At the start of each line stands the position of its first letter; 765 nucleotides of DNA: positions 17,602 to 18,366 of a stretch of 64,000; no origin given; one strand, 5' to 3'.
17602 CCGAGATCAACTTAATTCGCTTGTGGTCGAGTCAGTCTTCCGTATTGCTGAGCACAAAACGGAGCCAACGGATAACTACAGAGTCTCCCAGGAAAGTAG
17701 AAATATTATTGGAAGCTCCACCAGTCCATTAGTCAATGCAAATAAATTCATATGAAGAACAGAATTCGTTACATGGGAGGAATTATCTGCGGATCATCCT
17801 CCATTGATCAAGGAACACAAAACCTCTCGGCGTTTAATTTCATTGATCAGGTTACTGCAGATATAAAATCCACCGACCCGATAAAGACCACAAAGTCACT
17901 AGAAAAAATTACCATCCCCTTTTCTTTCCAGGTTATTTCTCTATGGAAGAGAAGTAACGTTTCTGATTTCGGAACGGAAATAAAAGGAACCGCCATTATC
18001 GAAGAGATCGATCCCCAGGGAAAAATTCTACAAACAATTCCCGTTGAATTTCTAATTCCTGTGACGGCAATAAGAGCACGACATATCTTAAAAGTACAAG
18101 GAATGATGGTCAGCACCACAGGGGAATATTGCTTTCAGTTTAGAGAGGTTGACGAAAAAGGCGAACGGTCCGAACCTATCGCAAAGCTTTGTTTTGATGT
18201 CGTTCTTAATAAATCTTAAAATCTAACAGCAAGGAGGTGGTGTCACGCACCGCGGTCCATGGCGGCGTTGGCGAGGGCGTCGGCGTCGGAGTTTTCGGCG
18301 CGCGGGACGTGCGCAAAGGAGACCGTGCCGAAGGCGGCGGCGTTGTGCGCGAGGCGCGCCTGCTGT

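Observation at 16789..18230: AT-rich three-gene islet: HigB/Gp49-like toxin, XRE-HTH protein and a coupled unknown gene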

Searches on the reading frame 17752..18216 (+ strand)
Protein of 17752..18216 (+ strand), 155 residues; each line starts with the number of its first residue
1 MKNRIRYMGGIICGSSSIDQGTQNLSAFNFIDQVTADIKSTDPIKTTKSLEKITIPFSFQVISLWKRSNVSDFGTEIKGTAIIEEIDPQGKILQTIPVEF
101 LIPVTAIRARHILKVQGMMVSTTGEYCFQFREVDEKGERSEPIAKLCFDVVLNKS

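Call 4: search_protein_families(library=pfam, proteins=[window:17752-18216:+], max_evalue=1)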
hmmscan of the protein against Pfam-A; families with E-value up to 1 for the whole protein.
window:17752-18216:+ (155 aa): 0 families

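Call 5: search_protein_families(library=ncbifam, proteins=[window:17752-18216:+], max_evalue=1)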
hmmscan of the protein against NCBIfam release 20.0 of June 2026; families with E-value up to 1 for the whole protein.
window:17752-18216:+ (155 aa): 1 family
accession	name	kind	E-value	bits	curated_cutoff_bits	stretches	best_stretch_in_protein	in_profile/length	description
NF011797.0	PRK15263.1-3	equivalog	0.088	12.4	206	1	12-64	47-101/204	fimbrial-like protein YadL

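Call 6: search_protein_families(library=padloc, proteins=[window:17752-18216:+], max_evalue=1)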
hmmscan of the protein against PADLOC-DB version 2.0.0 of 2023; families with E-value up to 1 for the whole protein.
window:17752-18216:+ (155 aa): 0 families

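Call 7: find_homologous_proteins(query=window:17752-18216:+, max_evalue=0.01)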
Query window:17752-18216:+ (155 aa): 5 proteins with E <= 0.01 among 25 candidates.
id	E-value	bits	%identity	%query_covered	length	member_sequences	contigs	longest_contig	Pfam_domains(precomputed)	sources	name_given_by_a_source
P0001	8.1e-96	336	100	100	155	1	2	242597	-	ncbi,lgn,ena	-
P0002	6.9e-53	196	59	100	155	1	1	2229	-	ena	-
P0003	1.0e-52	196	55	99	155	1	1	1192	-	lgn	-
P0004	2.7e-50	188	59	95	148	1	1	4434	-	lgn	-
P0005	2.3e-49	185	54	99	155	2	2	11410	-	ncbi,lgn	-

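Call 8: find_encoding_contigs(protein=P0005, flank=6000)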
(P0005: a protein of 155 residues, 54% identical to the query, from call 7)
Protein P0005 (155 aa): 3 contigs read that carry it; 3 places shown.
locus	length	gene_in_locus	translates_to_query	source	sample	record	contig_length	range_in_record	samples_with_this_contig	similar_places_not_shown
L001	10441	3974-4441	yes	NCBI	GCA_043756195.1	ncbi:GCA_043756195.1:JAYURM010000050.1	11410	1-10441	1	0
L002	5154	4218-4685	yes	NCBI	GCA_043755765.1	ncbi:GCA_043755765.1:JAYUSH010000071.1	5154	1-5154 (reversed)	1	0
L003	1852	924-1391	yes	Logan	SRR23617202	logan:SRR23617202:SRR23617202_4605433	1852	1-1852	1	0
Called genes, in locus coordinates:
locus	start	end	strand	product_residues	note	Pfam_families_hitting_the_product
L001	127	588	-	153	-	PF01668:SmpB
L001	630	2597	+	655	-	PF06480:FtsH_ext (weak), PF00004:AAA, PF17862:AAA_lid_3, PF01434:Peptidase_M41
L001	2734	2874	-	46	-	-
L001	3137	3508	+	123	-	PF05973:Gp49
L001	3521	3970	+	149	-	PF13560:HTH_31, PF01381:HTH_3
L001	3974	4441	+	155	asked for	-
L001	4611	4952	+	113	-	PF06305:LapA_dom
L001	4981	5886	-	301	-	-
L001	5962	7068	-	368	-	-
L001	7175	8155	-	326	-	PF01180:DHO_dh (weak)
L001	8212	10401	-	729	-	PF17191:RecG_wedge, PF01336:tRNA_anti-codon (weak), PF04851:ResIII, PF00270:DEAD, PF00271:Helicase_C, PF19833:RecG_dom3_C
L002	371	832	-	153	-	PF01668:SmpB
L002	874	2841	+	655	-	PF06480:FtsH_ext (weak), PF00004:AAA, PF17862:AAA_lid_3, PF01434:Peptidase_M41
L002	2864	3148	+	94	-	-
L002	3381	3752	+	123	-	PF05973:Gp49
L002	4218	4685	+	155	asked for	-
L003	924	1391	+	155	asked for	-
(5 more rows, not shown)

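Call 9: find_encoding_contigs(protein=P0004, flank=6000)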
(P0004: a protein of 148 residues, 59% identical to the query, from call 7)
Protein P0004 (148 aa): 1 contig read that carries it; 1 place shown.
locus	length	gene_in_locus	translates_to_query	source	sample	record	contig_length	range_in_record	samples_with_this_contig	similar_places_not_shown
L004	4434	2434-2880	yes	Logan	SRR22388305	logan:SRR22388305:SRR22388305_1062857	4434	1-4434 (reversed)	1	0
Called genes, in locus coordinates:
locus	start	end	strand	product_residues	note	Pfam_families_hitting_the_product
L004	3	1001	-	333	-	?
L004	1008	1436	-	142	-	PF00293:NUDIX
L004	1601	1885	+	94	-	-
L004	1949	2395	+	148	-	PF13744:HTH_37 (weak), PF13560:HTH_31 (weak), PF01381:HTH_3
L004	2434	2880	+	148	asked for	-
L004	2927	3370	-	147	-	PF00075:RNase_H, PF13456:RVT_3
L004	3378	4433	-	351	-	?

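Call 10: find_encoding_contigs(protein=P0002, flank=6000)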
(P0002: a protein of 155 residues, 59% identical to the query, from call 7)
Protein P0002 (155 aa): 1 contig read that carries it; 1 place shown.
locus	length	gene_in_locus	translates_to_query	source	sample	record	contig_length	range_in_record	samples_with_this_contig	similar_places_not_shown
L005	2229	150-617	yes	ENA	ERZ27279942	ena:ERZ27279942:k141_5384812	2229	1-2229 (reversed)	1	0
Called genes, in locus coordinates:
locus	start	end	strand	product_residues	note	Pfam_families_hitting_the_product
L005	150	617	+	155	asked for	-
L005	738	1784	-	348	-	PF14257:DUF4349 (weak)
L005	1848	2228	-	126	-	?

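Call 11: find_encoding_contigs(protein=P0003, flank=6000)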
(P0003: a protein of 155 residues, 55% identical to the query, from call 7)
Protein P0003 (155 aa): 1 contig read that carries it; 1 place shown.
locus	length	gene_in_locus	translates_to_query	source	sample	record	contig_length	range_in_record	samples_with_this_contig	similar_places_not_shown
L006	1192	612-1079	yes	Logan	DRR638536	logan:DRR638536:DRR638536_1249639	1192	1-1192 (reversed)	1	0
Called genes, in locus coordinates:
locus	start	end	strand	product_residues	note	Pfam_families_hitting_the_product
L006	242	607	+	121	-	PF13560:HTH_31 (weak), PF01381:HTH_3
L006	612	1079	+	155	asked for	-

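Call 20: predict_structure(alignment_id=A1)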
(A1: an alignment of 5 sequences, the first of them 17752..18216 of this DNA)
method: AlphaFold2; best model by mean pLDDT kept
length: 155 residues; sequences in the alignment: 5
mean_pLDDT: 59.6   pTM: 0.60
mean pLDDT of the five models: 59.6, 54.9, 53.5, 51.3, 49.7
residues with pLDDT >= 90: 1; 70-90: 46; 50-70: 61; < 50: 47
segments of 3 or more residues with pLDDT < 50: 1-30, 37-47
pLDDT, mean of each block of 10 residues (from residue 1): 31 31 40 50 47 63 53 63 84 83 63 67 76 77 70 54
secondary structure, 60 per line:
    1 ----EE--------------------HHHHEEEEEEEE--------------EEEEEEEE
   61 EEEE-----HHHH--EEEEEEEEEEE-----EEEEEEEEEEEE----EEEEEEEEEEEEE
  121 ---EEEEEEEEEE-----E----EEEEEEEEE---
elements in order: H27-30 E31-38 E53-64 H70-73 E76-86 E92-103 E108-120 E124-133 E144-152

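Call 22: search_protein_representatives(alignment_id=A1)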
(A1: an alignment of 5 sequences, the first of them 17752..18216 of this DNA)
Query: 5 sequences, 155 profile positions. Proteins with E-value up to 0.001 (for the whole library): 832; up to 1e-10: 220; up to 1e-30: 2. The best 150 are listed.
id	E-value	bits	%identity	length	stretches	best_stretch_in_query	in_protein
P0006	8.1e-54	197.7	-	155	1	3-155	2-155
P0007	2.1e-47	176.9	-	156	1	3-154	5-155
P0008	1.9e-25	105.6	-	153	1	1-155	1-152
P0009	2.1e-21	92.4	-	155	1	2-154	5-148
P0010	7.7e-21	90.6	-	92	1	64-155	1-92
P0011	1.0e-20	90.3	-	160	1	3-154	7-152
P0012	1.2e-19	86.8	-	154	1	4-152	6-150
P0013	1.7e-19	86.3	-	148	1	3-131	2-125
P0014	1.8e-19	86.2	-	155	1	3-155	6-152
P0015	1.8e-19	86.1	-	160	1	2-154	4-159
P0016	3.4e-19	85.3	-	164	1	1-154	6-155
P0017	3.4e-19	85.3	-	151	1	4-143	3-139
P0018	3.8e-19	85.1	-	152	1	1-155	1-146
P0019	8.2e-19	84.0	-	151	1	3-150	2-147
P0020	8.5e-19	84.0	-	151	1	6-152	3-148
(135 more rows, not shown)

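Call 26: search_protein_families(library=pfam, alignment_id=A2, max_evalue=0.1)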
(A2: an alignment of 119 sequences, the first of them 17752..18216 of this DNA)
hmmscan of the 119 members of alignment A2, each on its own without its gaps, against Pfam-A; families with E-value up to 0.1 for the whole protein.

A. member 1, window:17752-18216:+ (155 aa): 0 families

B. families by the number of members that match (of 119 scanned): 44 families (the first 25 are shown)
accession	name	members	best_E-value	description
PF22091.2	DUF6941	96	3.3e-07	Family of unknown function (DUF6941)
PF07495.19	Y_Y_Y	12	0.0008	Y_Y_Y domain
PF07686.23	V-set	6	0.00025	Immunoglobulin V-set domain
PF24518.1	Ig_CD22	4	0.0013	B-cell receptor CD22-like, first Ig-like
PF14730.11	DUF4468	2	0.0014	Domain of unknown function (DUF4468) with TBP-like fold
PF23265.1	Ig-like_KY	2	0.0021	KY-like, immunoglobulin-like domain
PF16871.11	DUF5077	2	0.009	Domain of unknown function (DUF5077)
PF22179.2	RickCE_cat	1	0.0043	RickCE-like, catalytic domain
PF15043.11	CNRIP1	1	0.0068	CB1 cannabinoid receptor-interacting protein 1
PF24695.1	PITM1-3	1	0.0077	PITM 1-3, beta-sandwich domain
PF03787.20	RAMPs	1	0.0088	RAMP superfamily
PF13541.12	ChlI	1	0.01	Subunit ChlI of Mg-chelatase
PF02597.26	ThiS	1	0.012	ThiS family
PF13115.11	YtkA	1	0.013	YtkA-like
PF18242.7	LupA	1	0.015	Legionella ubiquitin-specific protease A domain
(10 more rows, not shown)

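Call 27: search_solved_structures(query=A2, max_evalue=10, show_alignments=2)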
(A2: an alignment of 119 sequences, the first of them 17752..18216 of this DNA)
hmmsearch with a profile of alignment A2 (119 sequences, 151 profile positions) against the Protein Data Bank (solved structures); distinct sequences matched with E-value up to 10: 7.
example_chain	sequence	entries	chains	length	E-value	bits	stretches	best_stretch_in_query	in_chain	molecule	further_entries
9c2h_B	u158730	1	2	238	0.00062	22.6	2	63-130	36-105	Antibody Fab NP3-B4 Heavy Chain (variable region)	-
1axt_H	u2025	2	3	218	0.27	14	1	63-126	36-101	IMMUNOGLOBULIN IGG2A | Immunoglobulin IGG2A - heavy chain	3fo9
6xuk_H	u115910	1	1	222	0.93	12.3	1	89-128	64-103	Heavy chain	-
8k6t_A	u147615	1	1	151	0.99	12.2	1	110-141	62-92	FctB3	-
3klq_A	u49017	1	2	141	1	12.2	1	110-141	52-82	Putative pilus anchoring protein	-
3iy5_B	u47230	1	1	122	1.1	12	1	63-124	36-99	antibody fragment IGG2A (heavy chain)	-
5mpo_A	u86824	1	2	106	1.6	11.5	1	15-77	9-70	Molybdopterin synthase sulfur carrier subunit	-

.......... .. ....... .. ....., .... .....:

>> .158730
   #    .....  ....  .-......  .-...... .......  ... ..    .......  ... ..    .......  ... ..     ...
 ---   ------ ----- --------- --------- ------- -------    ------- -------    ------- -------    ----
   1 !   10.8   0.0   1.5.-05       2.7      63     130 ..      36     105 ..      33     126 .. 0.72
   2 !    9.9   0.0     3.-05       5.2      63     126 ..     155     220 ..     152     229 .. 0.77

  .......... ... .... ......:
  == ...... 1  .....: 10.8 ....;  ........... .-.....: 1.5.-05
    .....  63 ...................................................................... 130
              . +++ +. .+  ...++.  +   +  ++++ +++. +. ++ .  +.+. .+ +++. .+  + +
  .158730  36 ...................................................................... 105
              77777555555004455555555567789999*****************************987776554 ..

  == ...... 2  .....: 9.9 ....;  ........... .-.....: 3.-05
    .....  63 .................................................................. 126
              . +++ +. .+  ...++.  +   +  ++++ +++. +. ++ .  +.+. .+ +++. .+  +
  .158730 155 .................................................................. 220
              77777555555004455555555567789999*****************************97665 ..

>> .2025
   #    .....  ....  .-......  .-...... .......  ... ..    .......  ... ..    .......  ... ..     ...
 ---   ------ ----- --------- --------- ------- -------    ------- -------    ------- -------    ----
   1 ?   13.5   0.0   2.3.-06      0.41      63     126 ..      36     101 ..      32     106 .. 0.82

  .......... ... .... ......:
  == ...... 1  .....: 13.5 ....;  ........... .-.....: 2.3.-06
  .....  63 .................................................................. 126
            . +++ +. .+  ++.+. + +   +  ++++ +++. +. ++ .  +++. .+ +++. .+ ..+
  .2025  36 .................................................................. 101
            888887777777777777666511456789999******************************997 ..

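Call 30: find_related_loci(query=A1, collection=genome_contigs, flank=6000)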
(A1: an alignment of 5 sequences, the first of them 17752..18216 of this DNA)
Query A1 (155 aa) in genome_contigs; peptide patterns used: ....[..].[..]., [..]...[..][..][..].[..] (x = any residue, [..] = any of these).
80 stretches matched a pattern; 3 encode a relative of the query (tblastn E <= 1e-3); 3 distinct loci.
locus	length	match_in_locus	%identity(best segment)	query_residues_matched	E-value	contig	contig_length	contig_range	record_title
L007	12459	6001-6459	59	2-154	1e-62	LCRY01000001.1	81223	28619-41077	MAG: Parcubacteria group bacterium GW2011_GWA1_56_13 UY93_C0001, whole genome shotgun sequence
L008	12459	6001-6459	53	2-155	3e-53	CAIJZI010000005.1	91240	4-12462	uncultured bacterium isolate AlinenLipids_bin-0397 genome assembly, contig: bin-0397:5/9, whole genome shotgun sequence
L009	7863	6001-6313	28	10-127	9e-6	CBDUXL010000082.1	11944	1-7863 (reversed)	MAG TPA_asm: uncultured bacterium isolate SRR22302370_binner13_Refined_2 genome assembly, contig: ERZ25074855.4576, whol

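Call 34: find_homologous_proteins(query=A2, max_evalue=0.00001)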
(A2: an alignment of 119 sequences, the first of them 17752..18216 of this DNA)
Query A2 (119 sequences) (155 aa, profile of the alignment): 53 proteins with E <= 0.00001 among 996 candidates.
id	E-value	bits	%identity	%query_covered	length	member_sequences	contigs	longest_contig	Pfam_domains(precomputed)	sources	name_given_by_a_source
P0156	5.0e-49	184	27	97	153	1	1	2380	PF22091.3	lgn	-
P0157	8.1e-49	183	26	97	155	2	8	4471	-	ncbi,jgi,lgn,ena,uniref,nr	ncbi:hypothetical protein COU95_02530 [Candidatus Shapirobacteria bacterium CG10_big_fil_rev_8_21_14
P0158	1.8e-48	182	26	95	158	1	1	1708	PF22091.3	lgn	-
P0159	1.0e-47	179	28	97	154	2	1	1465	-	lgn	-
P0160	1.2e-47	179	27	97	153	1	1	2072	-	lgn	-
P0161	2.0e-47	179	30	97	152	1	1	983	-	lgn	-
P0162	2.1e-45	172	28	97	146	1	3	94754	-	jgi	jgi:hypothetical protein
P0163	1.0e-44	170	26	95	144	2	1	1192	-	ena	-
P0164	2.8e-44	168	24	97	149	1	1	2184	-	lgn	-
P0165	3.6e-44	168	32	96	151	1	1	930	PF22091.3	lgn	-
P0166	5.4e-44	167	33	88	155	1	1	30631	PF22091.3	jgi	jgi:hypothetical protein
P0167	3.0e-42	162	26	97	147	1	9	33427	-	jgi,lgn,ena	-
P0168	3.6e-42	161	30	96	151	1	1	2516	PF22091.3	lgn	-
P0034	5.4e-42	161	24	97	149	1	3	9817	-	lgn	-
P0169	8.0e-42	160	25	97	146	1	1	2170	-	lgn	-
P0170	5.1e-41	158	27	96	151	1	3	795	PF22091.3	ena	-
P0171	2.9e-40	155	28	96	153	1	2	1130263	PF22091.3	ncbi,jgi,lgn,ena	ncbi:MAG: hypothetical protein WCV81_04095 [Microgenomates group bacterium]|jgi:hypothetical protein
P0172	8.7e-40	154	27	96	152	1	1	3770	PF22091.3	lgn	-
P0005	6.3e-39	151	54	99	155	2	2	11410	-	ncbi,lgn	-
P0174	8.3e-39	151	26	96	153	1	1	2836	PF22091.3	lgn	-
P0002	2.9e-37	146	59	100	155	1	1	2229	-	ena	-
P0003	1.9e-36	143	55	99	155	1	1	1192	-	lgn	-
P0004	7.9e-36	141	59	95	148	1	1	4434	-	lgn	-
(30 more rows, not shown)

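Call 35: find_encoding_contigs(protein=P0171, flank=3000, max_places=2)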
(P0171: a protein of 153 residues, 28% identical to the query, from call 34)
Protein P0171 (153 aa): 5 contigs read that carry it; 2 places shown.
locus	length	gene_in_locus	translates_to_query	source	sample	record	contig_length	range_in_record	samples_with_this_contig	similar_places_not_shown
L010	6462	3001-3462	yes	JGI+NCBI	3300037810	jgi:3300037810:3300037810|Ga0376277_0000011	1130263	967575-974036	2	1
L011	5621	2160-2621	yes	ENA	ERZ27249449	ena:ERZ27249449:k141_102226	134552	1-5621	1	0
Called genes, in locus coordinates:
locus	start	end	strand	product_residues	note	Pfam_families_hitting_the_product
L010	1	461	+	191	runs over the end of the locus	-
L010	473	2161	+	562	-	-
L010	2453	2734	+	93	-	-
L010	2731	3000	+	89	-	PF10049:DUF2283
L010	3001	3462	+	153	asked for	PF22091:DUF6941 (weak)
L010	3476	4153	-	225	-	PF12697:Abhydrolase_6 (weak), PF12146:Hydrolase_4 (faint), PF10230:LIDHydrolase (weak), PF00326:Peptidase_S9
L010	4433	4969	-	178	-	-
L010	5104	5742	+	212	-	-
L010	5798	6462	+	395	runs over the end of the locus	PF09992:NAGPA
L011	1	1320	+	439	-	?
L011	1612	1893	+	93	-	-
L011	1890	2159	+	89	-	PF10049:DUF2283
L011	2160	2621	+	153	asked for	PF22091:DUF6941 (weak)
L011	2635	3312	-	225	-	PF12697:Abhydrolase_6 (weak), PF12146:Hydrolase_4 (faint), PF10230:LIDHydrolase (weak), PF00326:Peptidase_S9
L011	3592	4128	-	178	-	-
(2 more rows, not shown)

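Call 36: find_encoding_contigs(protein=P0162, flank=3000, max_places=2)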
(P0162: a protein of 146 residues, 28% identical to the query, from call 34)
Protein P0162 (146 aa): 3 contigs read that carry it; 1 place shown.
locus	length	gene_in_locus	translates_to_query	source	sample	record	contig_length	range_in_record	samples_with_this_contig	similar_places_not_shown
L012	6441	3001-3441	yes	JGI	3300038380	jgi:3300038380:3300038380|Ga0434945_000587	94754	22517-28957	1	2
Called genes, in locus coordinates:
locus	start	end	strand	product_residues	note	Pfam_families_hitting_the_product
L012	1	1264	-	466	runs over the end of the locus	PF01134:GIDA (weak), PF01262:AlaDh_PNT_C (faint), PF03486:HI0933_like (faint), PF07992:Pyr_redox_2, PF12831:FAD_oxidored, PF13738:Pyr_redox_3, PF00070:Pyr_redox, PF02852:Pyr_redox_dim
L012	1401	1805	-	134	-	PF00403:HMA (faint)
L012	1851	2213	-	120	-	PF02411:MerT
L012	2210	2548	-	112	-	PF01022:HTH_5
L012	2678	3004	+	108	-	PF10049:DUF2283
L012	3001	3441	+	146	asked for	-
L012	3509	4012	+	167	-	PF27334:Mycolysin_N (faint)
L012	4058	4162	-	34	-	-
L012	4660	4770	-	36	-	-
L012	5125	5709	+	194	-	-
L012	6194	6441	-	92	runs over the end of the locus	-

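Call 37: find_encoding_contigs(protein=P0166, flank=3000, max_places=2)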
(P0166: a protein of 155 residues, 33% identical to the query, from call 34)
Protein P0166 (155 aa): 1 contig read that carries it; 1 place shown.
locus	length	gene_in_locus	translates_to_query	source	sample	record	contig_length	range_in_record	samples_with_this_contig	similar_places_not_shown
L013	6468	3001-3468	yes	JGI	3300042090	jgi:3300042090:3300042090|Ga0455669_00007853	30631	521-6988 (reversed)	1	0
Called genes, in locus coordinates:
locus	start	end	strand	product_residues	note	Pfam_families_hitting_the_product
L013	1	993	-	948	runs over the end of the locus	PF07517:SecA_DEAD, PF01043:SecA_PP_bind, PF21090:P-loop_SecA, PF07516:SecA_SW, PF02810:SEC-C (weak)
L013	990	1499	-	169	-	-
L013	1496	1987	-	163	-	-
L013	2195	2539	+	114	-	PF05973:Gp49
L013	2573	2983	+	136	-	PF01381:HTH_3, PF13560:HTH_31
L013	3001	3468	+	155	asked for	PF22091:DUF6941 (weak)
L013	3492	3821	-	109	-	PF02482:Ribosomal_S30AE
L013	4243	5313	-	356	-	PF01565:FAD_binding_4, PF02873:MurB_C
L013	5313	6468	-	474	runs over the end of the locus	PF01225:Mur_ligase, PF08245:Mur_ligase_M, PF02875:Mur_ligase_C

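Call 38: find_encoding_contigs(protein=P0167, flank=3000, max_places=3)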
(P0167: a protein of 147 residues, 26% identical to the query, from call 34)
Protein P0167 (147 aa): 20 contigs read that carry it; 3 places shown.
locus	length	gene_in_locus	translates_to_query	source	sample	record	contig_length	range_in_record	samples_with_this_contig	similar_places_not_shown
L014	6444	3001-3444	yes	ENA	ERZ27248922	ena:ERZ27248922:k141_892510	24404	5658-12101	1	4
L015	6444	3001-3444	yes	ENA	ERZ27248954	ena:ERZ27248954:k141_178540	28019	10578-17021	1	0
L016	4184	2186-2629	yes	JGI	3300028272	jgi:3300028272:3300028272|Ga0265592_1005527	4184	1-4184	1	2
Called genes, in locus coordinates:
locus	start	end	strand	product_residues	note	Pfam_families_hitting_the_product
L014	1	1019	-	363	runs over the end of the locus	PF01678:DAP_epimerase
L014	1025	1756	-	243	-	-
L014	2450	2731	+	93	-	PF14076:DUF4258 (weak)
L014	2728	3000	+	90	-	PF10049:DUF2283 (weak)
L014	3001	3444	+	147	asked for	-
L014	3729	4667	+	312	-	PF00696:AA_kinase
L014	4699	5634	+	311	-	PF02729:OTCace_N, PF00185:OTCace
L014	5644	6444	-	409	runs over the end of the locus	PF00162:PGK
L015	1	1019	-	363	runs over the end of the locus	PF01678:DAP_epimerase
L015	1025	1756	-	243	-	-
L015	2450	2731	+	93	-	PF14076:DUF4258 (faint)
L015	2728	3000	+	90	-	PF10049:DUF2283 (weak)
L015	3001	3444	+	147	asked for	-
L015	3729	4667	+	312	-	PF00696:AA_kinase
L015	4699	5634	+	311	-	PF02729:OTCace_N, PF00185:OTCace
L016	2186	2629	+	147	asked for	-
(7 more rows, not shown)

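Call 42: fold_search(model_id=the predicted structure, library=pdb)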
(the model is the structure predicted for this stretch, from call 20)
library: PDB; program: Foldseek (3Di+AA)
matches with E <= 10: 1331; with E <= 0.001: 0
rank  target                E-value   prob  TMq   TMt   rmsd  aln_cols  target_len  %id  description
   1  5hno_B                2.9e-03  1.00  0.44  0.41   6.6       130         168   18  The structure of the kdo-capped saccharide binding subunit of the O-12 specific ABC transporter, Wzt (released 2016-03-09)
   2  5hno_C                4.2e-03  1.00  0.41  0.39   7.6       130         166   17  The structure of the kdo-capped saccharide binding subunit of the O-12 specific ABC transporter, Wzt (released 2016-03-09)
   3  5hnp_A                6.8e-03  1.00  0.40  0.39   6.5       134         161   19  The structure of the kdo-capped saccharide binding subunit of the O-12 specific ABC transporter, Wzt (released 2016-03-09)
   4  5hnp_B                6.8e-03  1.00  0.40  0.38   6.9       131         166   20  The structure of the kdo-capped saccharide binding subunit of the O-12 specific ABC transporter, Wzt (released 2016-03-09)
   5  3isy                  6.8e-03  0.99  0.37  0.45   6.4       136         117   12  Crystal structure of an intracellular proteinase inhibitor (ipi, bsu11130) from bacillus subtilis at 2.61 A resolution (released 2009-09-15)
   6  6o14_A                7.9e-03  1.00  0.42  0.44   6.2       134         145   12  Crystal structure of the Aquifex aeolicus Wzt Carbohydrate Binding Domain (released 2020-01-15)
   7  6ejd_A                8.8e-03  0.97  0.33  0.10   9.0       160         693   10  Human Xylosyltransferase 1 in complex with peptide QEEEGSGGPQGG (released 2018-05-02)
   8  8dky_A                1.0e-02  1.00  0.43  0.45   6.5       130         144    8  Crystal structure of the Aquifex aeolicus Wzt Carbohydrate Binding Domain bound to 3-O-methyl-D-mannose (released 2022-09-21)
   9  6eje_A                1.3e-02  0.91  0.29  0.09   8.8       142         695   10  Human Xylosyltransferase 1 in complex with peptide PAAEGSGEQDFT (released 2018-05-02)
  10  6byg_A                1.4e-02  1.00  0.46  0.10   4.9       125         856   12  Crystal structure of the nucleophile mutant (E575A) of the GH2 exo-beta-mannanase from Xanthomonas axonopodis pv. citr (released 2018-07-18)
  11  6o14_B                1.5e-02  1.00  0.42  0.45   6.2       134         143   12  Crystal structure of the Aquifex aeolicus Wzt Carbohydrate Binding Domain (released 2020-01-15)
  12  6ej7_A                1.5e-02  0.87  0.29  0.09  11.5       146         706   12  Human Xylosyltransferase 1 in complex with UDP-xylose and peptide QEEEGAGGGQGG (released 2018-05-02)
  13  2xwx_A                1.6e-02  1.00  0.35  0.17   6.7       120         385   10  Vibrio cholerae colonization factor GbpA crystal structure (released 2011-11-16)
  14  6ejc_A                1.6e-02  0.95  0.33  0.10   9.2       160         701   10  Human Xylosyltransferase 1 in complex with peptide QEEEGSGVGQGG (released 2018-05-02)
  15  8fn9_F                1.6e-02  0.90  0.27  0.34   8.0       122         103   19  Crystal structure of the C-terminal Fg domain of TNR with the single FN domain of PTPRZ (released 2023-07-12)
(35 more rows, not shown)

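Call 58: find_related_loci(query=A5, collection=metagenome_contigs, flank=2500)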
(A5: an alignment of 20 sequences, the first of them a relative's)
Query A5 (153 aa) in metagenome_contigs; peptide patterns used: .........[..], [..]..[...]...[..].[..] (x = any residue, [..] = any of these).
327 stretches matched a pattern; 229 encode a relative of the query (tblastn E <= 1e-3); the best 80 are kept; 80 distinct loci.
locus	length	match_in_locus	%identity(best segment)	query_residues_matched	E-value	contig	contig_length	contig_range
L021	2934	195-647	59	1-152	1e-58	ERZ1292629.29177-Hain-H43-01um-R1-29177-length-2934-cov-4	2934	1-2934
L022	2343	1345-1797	59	1-152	4e-59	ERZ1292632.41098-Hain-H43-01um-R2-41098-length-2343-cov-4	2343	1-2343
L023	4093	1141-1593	58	1-152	9e-57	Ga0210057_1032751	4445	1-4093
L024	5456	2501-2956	53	1-152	1e-49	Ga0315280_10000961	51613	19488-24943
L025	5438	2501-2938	51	1-145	1e-46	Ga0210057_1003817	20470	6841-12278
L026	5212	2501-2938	44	1-145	2e-43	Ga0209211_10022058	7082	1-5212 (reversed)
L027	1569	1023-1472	48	2-149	1e-43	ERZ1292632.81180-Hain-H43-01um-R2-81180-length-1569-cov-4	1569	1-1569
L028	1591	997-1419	46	1-142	9e-43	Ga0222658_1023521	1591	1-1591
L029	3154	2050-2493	47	1-146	1e-41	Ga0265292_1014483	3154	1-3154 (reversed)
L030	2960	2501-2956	46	1-152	7e-40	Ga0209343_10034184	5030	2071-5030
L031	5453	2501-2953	42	1-150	1e-39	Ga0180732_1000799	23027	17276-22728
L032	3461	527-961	46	1-146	2e-39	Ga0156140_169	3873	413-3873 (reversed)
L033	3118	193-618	46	1-142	1e-38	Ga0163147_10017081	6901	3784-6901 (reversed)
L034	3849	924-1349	46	1-142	1e-38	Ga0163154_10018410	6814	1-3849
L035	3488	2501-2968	43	2-152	9e-39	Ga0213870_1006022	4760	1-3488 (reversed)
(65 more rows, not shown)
